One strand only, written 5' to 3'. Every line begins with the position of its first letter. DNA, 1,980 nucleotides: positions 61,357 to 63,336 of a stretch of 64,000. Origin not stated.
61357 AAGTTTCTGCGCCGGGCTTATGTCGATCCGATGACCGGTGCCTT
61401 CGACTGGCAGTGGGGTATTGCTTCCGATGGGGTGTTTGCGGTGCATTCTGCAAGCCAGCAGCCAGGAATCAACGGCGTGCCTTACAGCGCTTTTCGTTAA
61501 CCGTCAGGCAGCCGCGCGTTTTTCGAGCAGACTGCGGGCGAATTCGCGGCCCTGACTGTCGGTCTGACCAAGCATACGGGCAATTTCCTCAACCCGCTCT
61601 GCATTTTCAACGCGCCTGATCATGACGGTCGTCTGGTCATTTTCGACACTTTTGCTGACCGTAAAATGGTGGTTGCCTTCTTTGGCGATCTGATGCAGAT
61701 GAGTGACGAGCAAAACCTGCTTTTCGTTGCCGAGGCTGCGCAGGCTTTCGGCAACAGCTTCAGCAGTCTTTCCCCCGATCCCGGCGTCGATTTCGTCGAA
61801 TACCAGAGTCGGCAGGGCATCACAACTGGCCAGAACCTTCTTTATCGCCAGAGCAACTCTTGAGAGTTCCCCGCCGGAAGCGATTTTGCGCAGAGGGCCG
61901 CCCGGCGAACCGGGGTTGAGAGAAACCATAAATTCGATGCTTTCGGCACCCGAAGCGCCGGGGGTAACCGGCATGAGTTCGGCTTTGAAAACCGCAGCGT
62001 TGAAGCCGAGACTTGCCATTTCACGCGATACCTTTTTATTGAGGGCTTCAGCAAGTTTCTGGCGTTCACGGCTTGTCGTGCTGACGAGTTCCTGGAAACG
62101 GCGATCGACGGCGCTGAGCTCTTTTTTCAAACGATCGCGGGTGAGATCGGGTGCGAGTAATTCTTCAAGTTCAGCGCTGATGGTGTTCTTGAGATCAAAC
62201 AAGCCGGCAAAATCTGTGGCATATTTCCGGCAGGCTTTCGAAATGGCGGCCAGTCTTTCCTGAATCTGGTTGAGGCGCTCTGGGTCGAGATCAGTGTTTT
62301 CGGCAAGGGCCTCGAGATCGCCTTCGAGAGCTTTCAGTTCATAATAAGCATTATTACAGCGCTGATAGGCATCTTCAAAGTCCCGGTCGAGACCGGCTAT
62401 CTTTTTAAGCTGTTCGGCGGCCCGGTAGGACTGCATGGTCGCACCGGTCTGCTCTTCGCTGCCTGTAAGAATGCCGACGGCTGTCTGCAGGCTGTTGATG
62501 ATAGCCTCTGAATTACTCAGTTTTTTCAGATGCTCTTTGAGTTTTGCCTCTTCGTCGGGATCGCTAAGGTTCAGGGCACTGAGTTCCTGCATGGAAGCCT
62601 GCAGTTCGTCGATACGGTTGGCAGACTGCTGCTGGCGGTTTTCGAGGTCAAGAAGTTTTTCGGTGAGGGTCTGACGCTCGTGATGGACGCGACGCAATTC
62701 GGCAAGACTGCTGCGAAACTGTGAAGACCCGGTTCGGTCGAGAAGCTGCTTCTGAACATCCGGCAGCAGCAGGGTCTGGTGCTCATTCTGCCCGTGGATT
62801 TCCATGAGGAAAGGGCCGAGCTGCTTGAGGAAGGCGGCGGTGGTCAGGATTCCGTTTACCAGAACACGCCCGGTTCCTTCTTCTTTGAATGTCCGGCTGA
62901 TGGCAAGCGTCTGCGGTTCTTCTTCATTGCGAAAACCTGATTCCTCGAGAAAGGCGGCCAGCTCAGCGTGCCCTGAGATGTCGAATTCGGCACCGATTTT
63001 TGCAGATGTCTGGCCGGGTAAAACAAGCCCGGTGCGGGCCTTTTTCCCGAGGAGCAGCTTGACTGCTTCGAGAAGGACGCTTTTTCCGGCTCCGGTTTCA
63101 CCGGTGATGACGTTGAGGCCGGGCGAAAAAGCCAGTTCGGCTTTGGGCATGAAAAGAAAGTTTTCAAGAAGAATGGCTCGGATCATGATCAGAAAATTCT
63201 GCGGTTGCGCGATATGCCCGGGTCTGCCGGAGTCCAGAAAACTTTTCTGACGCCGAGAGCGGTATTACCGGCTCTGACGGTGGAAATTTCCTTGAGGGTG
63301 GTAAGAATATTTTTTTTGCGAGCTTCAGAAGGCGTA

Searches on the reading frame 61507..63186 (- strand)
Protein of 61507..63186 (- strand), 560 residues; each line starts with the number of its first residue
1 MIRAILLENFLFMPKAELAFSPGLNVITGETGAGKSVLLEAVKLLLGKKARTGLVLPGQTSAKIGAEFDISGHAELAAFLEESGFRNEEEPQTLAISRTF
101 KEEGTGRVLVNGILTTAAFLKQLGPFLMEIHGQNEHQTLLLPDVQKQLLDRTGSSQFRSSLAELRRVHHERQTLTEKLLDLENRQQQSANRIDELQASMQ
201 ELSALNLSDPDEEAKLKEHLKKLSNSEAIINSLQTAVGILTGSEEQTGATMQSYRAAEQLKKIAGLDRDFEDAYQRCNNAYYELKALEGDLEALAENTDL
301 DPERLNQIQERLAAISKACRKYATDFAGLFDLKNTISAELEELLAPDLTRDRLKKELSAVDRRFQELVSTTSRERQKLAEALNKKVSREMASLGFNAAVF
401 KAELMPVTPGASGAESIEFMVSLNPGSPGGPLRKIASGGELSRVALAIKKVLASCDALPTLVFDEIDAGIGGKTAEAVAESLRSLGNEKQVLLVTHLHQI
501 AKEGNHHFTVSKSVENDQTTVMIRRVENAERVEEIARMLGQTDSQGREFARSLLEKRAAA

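Call 10: search_protein_families(library=pfam, proteins=[window:61507-63186:-], max_evalue=0.01)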
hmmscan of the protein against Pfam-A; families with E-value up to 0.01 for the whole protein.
window:61507-63186:- (560 aa): 8 families
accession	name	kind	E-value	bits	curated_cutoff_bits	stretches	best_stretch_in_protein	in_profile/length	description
PF02463.25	SMC_N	-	1.9e-20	73.7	40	1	2-512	2-213/220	RecF/RecN/SMC N terminal domain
PF13476.12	AAA_23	-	1.3e-12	49.3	27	1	6-223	3-196/201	AAA domain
PF13175.12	AAA_15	-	7.4e-08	32.8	32.1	1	1-319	1-260/374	AAA ATPase domain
PF13304.12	AAA_21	-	9.5e-06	26.3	27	0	24-47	1-24/304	AAA domain, putative AbiEii toxin, Type IV TA system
PF13401.12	AAA_22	-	0.00046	20.9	27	0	22-225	5-109/130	AAA domain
PF13555.12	AAA_29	-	0.00099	19.3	27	1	18-46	17-46/61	P-loop containing region of AAA domain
PF14712.11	Snapin_Pallidin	-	0.0034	18.2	29.6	0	173-236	17-77/89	Snapin/Pallidin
PF08614.16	ATG16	-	0.0066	17.1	33.7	1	232-343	53-163/200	Autophagy protein 16 (ATG16)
